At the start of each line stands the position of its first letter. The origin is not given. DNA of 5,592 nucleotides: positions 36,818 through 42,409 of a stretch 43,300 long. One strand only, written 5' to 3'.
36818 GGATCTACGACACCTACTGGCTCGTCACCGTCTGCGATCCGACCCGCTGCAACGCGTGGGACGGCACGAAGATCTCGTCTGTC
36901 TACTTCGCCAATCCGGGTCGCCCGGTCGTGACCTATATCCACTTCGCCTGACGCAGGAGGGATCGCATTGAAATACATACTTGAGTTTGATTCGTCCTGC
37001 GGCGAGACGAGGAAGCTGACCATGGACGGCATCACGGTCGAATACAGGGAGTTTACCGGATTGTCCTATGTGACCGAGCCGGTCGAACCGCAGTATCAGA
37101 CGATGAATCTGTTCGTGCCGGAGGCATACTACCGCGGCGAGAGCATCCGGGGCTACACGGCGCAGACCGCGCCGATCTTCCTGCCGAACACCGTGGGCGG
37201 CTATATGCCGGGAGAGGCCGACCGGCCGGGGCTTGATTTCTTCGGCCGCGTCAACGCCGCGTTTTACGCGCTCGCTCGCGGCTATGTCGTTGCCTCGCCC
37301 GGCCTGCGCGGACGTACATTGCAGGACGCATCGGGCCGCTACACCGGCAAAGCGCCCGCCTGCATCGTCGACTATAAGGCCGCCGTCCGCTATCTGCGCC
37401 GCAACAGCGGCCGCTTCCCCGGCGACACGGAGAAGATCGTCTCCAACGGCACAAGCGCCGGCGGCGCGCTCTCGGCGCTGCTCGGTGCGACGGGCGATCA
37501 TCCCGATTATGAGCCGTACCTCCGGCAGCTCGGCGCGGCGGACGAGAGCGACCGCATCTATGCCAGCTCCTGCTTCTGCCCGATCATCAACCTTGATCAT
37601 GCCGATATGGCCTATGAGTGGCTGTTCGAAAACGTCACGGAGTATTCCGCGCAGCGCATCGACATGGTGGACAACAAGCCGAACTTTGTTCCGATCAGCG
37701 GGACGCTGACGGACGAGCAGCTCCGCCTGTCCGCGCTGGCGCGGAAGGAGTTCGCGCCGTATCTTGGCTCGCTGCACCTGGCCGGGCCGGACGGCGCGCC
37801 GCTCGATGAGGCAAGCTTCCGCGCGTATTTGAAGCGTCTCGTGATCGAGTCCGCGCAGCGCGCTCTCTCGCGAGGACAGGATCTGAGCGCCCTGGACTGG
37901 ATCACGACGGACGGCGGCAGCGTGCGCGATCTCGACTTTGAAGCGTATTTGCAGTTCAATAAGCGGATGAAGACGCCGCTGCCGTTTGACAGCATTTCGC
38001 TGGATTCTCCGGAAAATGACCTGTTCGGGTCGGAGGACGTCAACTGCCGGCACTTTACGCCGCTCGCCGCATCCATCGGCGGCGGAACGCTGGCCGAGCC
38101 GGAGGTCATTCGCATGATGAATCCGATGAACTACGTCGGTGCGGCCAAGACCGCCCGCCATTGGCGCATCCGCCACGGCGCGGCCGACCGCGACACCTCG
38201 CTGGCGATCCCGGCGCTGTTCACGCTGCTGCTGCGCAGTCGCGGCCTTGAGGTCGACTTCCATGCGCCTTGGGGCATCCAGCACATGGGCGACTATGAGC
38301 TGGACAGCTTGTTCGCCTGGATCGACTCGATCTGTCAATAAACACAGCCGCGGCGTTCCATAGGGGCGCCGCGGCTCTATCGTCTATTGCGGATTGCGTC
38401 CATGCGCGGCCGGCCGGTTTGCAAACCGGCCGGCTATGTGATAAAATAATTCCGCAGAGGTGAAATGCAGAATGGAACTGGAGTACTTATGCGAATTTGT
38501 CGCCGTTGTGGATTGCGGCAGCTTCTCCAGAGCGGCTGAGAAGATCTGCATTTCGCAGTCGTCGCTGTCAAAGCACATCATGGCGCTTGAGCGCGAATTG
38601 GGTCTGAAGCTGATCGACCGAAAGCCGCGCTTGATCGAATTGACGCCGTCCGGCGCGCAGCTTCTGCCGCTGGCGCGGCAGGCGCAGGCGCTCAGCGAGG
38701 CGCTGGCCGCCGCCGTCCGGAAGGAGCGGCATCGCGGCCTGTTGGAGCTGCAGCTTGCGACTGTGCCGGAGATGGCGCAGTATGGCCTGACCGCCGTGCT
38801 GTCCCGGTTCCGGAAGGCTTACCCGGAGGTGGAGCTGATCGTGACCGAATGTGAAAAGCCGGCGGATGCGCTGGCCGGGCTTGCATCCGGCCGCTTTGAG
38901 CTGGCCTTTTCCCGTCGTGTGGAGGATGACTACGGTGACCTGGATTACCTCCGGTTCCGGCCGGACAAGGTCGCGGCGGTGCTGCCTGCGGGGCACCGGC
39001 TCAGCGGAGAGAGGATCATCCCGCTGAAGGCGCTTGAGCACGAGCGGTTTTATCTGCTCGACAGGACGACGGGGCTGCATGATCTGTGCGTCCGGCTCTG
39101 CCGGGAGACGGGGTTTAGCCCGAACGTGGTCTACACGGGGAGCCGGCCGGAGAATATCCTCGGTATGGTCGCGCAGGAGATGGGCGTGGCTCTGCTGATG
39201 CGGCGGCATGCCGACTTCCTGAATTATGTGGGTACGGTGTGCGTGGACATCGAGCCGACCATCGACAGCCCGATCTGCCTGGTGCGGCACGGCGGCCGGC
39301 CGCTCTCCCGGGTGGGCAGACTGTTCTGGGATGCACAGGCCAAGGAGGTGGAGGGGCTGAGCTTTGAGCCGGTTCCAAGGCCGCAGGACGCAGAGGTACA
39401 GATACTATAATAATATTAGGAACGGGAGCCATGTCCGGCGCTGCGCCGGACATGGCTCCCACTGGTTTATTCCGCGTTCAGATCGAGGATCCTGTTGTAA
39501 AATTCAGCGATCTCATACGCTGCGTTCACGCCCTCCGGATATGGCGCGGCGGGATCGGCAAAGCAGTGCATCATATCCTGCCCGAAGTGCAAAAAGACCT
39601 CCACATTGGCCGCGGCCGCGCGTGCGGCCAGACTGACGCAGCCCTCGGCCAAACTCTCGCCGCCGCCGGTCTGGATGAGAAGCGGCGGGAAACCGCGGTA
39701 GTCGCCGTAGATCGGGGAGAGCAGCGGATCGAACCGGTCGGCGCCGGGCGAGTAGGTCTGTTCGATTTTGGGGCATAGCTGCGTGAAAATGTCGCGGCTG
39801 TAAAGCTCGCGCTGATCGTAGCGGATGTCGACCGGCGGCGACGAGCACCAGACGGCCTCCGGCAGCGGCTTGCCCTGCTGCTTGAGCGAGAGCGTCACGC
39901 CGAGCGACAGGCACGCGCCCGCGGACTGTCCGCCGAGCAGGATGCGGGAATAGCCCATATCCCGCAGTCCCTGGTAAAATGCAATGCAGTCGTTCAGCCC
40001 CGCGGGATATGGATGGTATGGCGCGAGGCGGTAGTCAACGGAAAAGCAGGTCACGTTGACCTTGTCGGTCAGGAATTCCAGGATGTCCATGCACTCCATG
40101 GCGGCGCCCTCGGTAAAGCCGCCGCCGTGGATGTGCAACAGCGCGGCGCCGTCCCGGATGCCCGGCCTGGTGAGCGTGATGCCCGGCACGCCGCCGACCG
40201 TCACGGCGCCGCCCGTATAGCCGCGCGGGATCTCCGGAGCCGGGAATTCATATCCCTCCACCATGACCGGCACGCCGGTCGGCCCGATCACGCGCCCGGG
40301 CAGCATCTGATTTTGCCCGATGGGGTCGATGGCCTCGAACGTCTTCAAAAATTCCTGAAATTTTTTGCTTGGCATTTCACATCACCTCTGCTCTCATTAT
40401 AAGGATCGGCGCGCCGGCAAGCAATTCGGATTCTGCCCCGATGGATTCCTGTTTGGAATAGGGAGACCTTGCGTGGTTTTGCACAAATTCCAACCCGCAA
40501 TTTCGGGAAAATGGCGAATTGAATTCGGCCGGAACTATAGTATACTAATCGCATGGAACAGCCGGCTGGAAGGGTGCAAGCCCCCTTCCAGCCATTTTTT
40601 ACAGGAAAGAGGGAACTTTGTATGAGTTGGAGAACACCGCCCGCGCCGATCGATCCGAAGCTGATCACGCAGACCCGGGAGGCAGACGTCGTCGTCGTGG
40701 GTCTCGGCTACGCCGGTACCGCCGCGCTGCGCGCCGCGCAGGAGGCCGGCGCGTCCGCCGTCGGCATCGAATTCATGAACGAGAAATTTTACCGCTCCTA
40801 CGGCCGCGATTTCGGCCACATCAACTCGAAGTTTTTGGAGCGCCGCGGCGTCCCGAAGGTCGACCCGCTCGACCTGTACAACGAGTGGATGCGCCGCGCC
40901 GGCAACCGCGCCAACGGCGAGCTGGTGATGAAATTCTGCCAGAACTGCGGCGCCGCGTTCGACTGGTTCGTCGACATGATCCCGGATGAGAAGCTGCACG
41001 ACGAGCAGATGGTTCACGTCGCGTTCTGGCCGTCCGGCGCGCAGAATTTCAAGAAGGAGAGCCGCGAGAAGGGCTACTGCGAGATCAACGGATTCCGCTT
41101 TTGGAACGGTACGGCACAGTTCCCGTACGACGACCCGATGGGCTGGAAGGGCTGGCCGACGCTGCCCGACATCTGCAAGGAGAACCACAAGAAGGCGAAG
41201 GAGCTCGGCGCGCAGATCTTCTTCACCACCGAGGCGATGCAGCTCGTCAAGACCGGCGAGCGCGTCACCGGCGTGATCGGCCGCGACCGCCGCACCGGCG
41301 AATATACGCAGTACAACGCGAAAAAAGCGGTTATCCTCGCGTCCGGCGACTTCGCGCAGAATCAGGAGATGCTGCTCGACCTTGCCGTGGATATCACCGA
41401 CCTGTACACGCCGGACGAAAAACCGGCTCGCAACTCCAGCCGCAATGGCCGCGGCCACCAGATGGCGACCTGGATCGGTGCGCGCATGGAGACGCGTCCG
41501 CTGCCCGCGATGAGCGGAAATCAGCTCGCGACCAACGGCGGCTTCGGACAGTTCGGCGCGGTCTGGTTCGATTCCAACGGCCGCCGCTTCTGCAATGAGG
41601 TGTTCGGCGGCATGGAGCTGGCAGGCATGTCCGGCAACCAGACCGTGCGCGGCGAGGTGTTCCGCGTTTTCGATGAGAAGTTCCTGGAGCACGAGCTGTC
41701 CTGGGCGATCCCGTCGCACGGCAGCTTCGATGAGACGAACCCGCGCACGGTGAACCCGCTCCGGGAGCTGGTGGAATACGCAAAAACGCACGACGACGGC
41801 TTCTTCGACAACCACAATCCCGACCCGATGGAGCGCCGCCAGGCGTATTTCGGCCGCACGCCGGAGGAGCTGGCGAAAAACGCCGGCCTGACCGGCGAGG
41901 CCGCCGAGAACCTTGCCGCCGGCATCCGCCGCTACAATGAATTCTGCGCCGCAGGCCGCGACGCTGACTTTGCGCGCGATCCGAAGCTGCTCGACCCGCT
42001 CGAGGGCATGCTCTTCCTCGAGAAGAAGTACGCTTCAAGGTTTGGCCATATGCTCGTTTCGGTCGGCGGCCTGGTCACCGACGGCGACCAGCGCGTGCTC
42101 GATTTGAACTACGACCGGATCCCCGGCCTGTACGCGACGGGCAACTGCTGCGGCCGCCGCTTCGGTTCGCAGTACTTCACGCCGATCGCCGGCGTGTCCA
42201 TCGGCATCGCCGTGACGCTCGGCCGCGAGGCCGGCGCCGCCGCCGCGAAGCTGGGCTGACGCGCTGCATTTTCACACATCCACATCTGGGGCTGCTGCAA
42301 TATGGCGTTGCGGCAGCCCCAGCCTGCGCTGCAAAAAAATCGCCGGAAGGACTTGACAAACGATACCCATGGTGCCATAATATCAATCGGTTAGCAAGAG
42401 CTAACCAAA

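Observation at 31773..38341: Tannase, phloretin-hydrolase-like enzyme, a dedicated binding protein and a flavoprotein reductase under two LysR regulators: candidate polyphenol uptake and degradation locus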

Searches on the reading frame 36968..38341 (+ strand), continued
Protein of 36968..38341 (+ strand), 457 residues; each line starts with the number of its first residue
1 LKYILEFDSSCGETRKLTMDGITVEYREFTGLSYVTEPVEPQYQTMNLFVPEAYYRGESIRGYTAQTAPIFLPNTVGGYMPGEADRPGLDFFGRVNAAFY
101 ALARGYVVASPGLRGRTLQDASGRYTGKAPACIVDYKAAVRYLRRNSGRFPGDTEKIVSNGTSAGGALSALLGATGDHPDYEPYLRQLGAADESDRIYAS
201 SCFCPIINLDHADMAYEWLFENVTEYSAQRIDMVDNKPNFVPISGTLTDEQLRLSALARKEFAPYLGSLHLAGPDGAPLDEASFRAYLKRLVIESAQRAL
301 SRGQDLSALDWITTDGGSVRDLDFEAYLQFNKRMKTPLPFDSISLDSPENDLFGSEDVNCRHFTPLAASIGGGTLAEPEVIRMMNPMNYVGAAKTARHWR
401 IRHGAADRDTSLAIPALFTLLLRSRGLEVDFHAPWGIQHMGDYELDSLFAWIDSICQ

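Call 65: find_related_loci(query=A3, collection=metagenome_contigs, flank=6000)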
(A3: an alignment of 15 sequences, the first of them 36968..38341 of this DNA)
Query A3 (457 aa) in metagenome_contigs; peptide patterns used: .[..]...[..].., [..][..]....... (x = any residue, [..] = any of these).
600 stretches matched a pattern (row limit reached: there are more); 536 encode a relative of the query (tblastn E <= 1e-3); the best 80 are kept; 80 distinct loci.
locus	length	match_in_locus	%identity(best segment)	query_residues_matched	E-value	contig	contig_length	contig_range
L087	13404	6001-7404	51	1-456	4e-162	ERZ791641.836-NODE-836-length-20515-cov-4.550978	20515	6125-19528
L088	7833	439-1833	53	4-456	2e-162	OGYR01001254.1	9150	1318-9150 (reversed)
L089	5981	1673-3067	53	4-456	6e-163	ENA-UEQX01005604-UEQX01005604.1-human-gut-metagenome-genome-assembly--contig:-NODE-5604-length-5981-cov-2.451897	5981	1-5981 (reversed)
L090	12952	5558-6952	53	4-456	9e-162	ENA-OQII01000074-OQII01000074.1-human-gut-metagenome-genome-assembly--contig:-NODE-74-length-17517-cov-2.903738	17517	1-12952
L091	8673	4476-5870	53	4-456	8e-162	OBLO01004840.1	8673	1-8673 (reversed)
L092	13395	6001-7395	53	4-456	9e-162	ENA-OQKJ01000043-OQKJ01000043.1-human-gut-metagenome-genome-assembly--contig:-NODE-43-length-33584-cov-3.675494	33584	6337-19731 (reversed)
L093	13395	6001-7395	53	4-456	9e-162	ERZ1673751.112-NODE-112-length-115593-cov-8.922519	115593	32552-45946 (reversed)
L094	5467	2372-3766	53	4-456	1e-163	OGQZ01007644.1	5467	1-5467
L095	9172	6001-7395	53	4-456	1e-161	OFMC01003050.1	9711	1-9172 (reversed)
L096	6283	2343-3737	53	4-456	1e-162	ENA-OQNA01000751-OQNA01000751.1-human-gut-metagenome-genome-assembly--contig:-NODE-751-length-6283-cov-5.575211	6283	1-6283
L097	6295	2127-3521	53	4-456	1e-162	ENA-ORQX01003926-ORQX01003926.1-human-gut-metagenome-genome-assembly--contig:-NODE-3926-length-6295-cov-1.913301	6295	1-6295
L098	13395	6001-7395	53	4-456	2e-161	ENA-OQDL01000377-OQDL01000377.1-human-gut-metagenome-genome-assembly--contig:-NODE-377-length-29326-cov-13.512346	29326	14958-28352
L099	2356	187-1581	53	4-456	4e-173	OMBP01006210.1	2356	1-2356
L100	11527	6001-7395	52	4-456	4e-160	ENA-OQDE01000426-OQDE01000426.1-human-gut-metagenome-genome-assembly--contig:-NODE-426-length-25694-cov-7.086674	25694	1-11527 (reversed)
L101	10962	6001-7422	52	4-456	8e-159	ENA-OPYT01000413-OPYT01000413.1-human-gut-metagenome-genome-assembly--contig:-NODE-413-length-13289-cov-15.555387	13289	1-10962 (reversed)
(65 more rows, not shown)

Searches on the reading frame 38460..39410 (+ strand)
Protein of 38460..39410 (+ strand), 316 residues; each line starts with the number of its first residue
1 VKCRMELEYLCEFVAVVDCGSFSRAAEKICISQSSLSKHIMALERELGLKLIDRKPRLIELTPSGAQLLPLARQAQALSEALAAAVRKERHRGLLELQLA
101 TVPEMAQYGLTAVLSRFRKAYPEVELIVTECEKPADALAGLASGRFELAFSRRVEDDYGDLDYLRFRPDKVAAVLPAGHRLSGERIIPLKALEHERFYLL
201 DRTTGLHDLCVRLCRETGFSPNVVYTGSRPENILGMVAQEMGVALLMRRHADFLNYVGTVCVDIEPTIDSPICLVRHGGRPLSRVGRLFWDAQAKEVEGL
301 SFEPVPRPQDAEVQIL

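Call 3: search_protein_families(library=pfam, proteins=[window:38460-39410:+], max_evalue=0.01)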
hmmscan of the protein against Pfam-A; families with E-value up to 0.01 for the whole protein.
window:38460-39410:+ (316 aa): 2 families
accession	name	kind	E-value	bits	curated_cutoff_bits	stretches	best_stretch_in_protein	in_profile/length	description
PF03466.25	LysR_substrate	-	1.1e-36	126.6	28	1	96-292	7-203/209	LysR substrate binding domain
PF00126.33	HTH_1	-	1.8e-19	69.9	26.6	1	13-65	7-59/60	Bacterial regulatory helix-turn-helix protein, lysR family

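Call 4: search_protein_families(library=ncbifam, proteins=[window:38460-39410:+], max_evalue=0.001)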
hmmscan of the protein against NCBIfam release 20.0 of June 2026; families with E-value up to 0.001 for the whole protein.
window:38460-39410:+ (316 aa): 52 families (the best 25 are shown)
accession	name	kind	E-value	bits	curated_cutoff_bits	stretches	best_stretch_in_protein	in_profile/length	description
NF053705.1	TransRegGltCGpos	equivalog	8.9e-38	130.2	350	1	5-291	1-287/300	glutamate biosynthesis transcriptional regulator GltC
NF047520.1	trans_act_CidR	equivalog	5.8e-35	120.9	415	1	5-280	1-275/292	cidABC operon transcriptional activator CidR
NF007439.0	PRK09986.1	equivalog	2.2e-33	115.9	290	1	3-262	5-264/296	LysR family transcriptional regulator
NF040786.1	LysR_Sec_metab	equivalog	4.1e-32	111.4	250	1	5-252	1-251/298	selenium metabolism-associated LysR family transcriptional regulator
NF045775.1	acetoin_reg_AlsR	exception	2.6e-28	99.4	430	1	5-249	1-245/290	acetoin biosynthesis transcriptional regulator AlsR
TIGR03339.1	phn_lysR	subfamily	2.4e-27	95.9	341.1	1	12-259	4-246/279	aminoethylphosphonate catabolism associated LysR family transcriptional regulator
NF008416.0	PRK11242.1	equivalog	2.5e-26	92.7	277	1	6-241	2-236/300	transcriptional regulator CynR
NF052633.1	LysR_TF_PsrA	exception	3.9e-26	91.7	540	1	1-285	1-284/297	L-proline-binding transcription factor PsrA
NF007385.0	PRK09906.1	equivalog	3.4e-24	85.5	356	1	5-251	1-246/296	DNA-binding transcriptional regulator HcaR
NF008722.0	PRK11716.1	equivalog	1.1e-23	83.7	246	1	5-246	1-241/293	HTH-type transcriptional activator IlvY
NF008361.0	PRK11151.1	equivalog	1.1e-21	77.4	329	1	6-283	5-279/305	DNA-binding transcriptional regulator OxyR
NF041036.1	decaheme_TF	subfamily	1.5e-21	77.1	210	1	5-166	1-161/301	multiheme cytochrome-associated LysR family transcriptional regulator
NF009326.0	PRK12681.1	equivalog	1.3e-19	70.9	436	1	7-260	6-257/324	HTH-type transcriptional regulator CysB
TIGR03418.1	chol_sulf_TF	equivalog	3.4e-19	69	324.8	1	6-136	2-130/291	choline sulfate utilization transcriptional regulator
NF007491.0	PRK10086.1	equivalog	2.8e-18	65.8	316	1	6-129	18-139/313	DNA-binding transcriptional regulator DsdC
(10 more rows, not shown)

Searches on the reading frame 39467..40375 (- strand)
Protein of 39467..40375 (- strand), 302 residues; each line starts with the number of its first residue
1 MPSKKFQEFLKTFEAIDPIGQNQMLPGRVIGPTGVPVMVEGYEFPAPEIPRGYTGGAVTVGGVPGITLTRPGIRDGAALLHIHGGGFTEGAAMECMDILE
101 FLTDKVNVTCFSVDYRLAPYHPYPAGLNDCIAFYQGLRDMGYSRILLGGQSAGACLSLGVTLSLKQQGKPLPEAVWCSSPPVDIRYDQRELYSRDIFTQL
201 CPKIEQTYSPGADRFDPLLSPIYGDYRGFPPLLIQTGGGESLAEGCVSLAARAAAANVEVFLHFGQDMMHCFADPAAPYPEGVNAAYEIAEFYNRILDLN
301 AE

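Call 3: search_protein_families(library=pfam, proteins=[window:39467-40375:-], max_evalue=0.01)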
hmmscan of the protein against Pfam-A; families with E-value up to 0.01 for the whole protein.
window:39467-40375:- (302 aa): 3 families
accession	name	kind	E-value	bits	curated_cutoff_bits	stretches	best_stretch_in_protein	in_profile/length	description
PF07859.19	Abhydrolase_3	-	2.9e-40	138.7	25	1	79-273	1-209/210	alpha/beta hydrolase fold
PF10340.15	Say1_Mug180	-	1.3e-06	27.9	21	1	77-186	123-239/374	Steryl acetyl hydrolase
PF20434.5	BD-FAE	-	3e-06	27.3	26.8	1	78-163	15-109/215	BD-FAE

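Call 4: search_protein_families(library=ncbifam, proteins=[window:39467-40375:-], max_evalue=0.001)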
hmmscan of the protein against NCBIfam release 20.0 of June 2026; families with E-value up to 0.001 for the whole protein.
window:39467-40375:- (302 aa): 7 families
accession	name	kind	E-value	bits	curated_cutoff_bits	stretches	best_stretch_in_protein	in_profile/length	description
NF058651.1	GESAG_HSLs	subfamily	1.1e-42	146.1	430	1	58-273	49-271/296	GESAG motif subfamily hormone-sensitive lipase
NF058649.1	GTSAG_HSLs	subfamily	1.9e-36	126.1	380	1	59-295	71-310/312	GTSAG motif subfamily hormone-sensitive lipase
NF058653.1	LipP1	equivalog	5.3e-24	84.6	350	1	77-290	72-297/300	LipP1 family hormone-sensitive lipase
NF058650.1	GCSAG_HSLs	subfamily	5.8e-19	68.8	410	1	78-297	87-313/314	GCSAG motif subfamily hormone-sensitive lipase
NF007547.0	PRK10162.1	equivalog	1.8e-12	46.9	389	1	71-167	79-181/321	acetyl esterase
NF052352.1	TriaclglyLipLipYMycb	equivalog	2.5e-10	40.1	450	1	140-270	254-375/397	triacylglycerol lipase LipY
NF033149.0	CHL_hydrolase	equivalog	6.4e-08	31.9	500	1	79-171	78-176/310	chloramphenicol hydrolase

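Call 63: search_solved_structures(query=window:39467-40375:-, max_evalue=1e-20)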
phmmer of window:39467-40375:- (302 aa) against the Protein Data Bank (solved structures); distinct sequences matched with E-value up to 1e-20: 20.
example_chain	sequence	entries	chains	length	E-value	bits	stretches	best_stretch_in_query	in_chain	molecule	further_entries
7at3_A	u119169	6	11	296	1.2e-40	142.9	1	50-293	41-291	EstD11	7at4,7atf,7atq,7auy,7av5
7at0_A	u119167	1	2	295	1.2e-40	142.9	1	50-293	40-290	EstD11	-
7at2_A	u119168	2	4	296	3.1e-40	141.5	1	50-293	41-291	EstD11 S144A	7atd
7nb5_A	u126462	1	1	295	3.1e-40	141.5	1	50-293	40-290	EstD11 S144A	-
4xvc_A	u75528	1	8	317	3.4e-38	134.8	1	59-295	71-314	Esterase E40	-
5gms_A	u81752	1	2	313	1.5e-37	132.7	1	59-295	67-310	Esterase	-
5gmr_C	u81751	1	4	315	1.5e-37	132.7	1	59-295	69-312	Esterase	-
3k6k_A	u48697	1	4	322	1.7e-37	132.5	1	57-273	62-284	Esterase/lipase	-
3dnm_A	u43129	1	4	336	2e-37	132.3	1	57-273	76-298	Esterase/lipase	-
6y9k_AAA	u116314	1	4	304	1.7e-36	129.2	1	57-293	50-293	Esterase Est8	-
9vmr_A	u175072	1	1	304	2.7e-34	122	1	57-296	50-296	Esterase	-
9vmu_A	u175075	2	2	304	7.1e-34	120.6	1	57-296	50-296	Esterase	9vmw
3v9a_A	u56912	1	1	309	2.4e-33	118.9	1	37-293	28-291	Esterase/lipase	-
3fak_A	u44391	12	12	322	2.7e-33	118.7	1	37-293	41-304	Esterase/lipase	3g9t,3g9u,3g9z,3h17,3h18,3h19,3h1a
9izt_A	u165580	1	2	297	2.4e-31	112.3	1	58-293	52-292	Acetyl esterase/lipase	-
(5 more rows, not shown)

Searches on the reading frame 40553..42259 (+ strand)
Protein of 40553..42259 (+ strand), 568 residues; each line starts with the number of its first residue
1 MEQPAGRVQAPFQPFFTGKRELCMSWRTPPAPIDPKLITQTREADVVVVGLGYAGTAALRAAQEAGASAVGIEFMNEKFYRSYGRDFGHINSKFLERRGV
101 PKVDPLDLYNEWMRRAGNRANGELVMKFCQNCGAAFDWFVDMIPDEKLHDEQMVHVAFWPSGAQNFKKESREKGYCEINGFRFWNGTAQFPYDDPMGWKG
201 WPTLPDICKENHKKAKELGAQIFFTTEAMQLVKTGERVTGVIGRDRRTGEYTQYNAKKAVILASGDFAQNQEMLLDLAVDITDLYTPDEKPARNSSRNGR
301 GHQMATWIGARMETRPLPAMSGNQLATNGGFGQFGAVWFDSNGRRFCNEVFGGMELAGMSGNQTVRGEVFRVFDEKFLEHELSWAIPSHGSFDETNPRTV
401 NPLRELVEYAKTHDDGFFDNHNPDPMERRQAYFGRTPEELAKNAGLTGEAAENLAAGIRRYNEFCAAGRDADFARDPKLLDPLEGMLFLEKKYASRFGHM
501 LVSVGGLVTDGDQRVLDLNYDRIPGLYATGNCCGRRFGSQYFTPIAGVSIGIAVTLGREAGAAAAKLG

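Call 3: search_protein_families(library=pfam, proteins=[window:40553-42259:+], max_evalue=0.01)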
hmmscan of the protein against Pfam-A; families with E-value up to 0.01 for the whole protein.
window:40553-42259:+ (568 aa): 3 families
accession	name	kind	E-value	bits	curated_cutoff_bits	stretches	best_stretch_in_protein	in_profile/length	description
PF00890.30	FAD_binding_2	-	2.6e-32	113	20.4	1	45-535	1-401/414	FAD binding domain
PF01266.30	DAO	-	7.8e-10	39.2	27.9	1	45-269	1-207/353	FAD dependent oxidoreductase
PF07992.20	Pyr_redox_2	-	0.002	18.1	26.1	0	45-82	2-180/291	Pyridine nucleotide-disulphide oxidoreductase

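Call 4: search_protein_families(library=ncbifam, proteins=[window:40553-42259:+], max_evalue=0.001)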
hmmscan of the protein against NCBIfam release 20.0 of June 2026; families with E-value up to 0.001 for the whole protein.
window:40553-42259:+ (568 aa): 30 families (the best 25 are shown)
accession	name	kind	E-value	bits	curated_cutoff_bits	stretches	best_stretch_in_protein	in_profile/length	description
NF053717.1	VnlPnlRedVprA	equivalog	2.7e-31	108.9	600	1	212-566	138-480/481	vinyl phenol reductase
NF005510.0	PRK07121.1-3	subfamily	9.5e-29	100.5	481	2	433-566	358-488/492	FAD-binding protein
TIGR01813.1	flavo_cyto_c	subfamily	4.7e-26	91.5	285.45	2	206-350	131-276/444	flavocytochrome c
NF009478.0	PRK12844.1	equivalog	1.9e-23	82.6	789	2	436-560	413-544/559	3-ketosteroid-delta-1-dehydrogenase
NF005512.0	PRK07121.1-5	subfamily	9.6e-22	77.2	812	2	420-566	350-488/489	FAD-binding protein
NF005511.0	PRK07121.1-4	equivalog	1.5e-21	76.4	466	3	429-566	406-541/553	FAD-binding protein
NF005508.0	PRK07121.1-1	equivalog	4.4e-20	71.7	537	2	448-566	374-492/497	FAD-binding protein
NF004789.0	PRK06134.1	subfamily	5e-19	68.3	747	2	434-566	429-569/581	FAD-dependent oxidoreductase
NF005882.1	PRK07843.1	equivalog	1.9e-17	62.9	788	2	439-558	412-541/547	3-oxosteroid 1-dehydrogenase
NF006130.0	PRK08274.1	equivalog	9.6e-17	60.9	369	2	207-275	134-200/467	FAD-dependent tricarballylate dehydrogenase TcuA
NF009477.0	PRK12843.1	equivalog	1.2e-15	57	758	2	216-315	232-324/578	FAD-dependent oxidoreductase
NF053676.1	4oxCHCAChcC1Cy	equivalog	1.3e-15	56.9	1000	2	392-563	346-525/528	4-oxocyclohexanecarboxylate 2-dehydrogenase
NF009473.0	PRK12835.1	subfamily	5.5e-15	54.8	837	1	223-561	231-563/585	FAD-binding protein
NF009474.0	PRK12837.1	equivalog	8.6e-15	54.5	675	1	429-554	367-498/513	FAD-binding protein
NF005509.0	PRK07121.1-2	subfamily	9.6e-15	54.1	630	1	425-565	389-522/527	FAD-binding protein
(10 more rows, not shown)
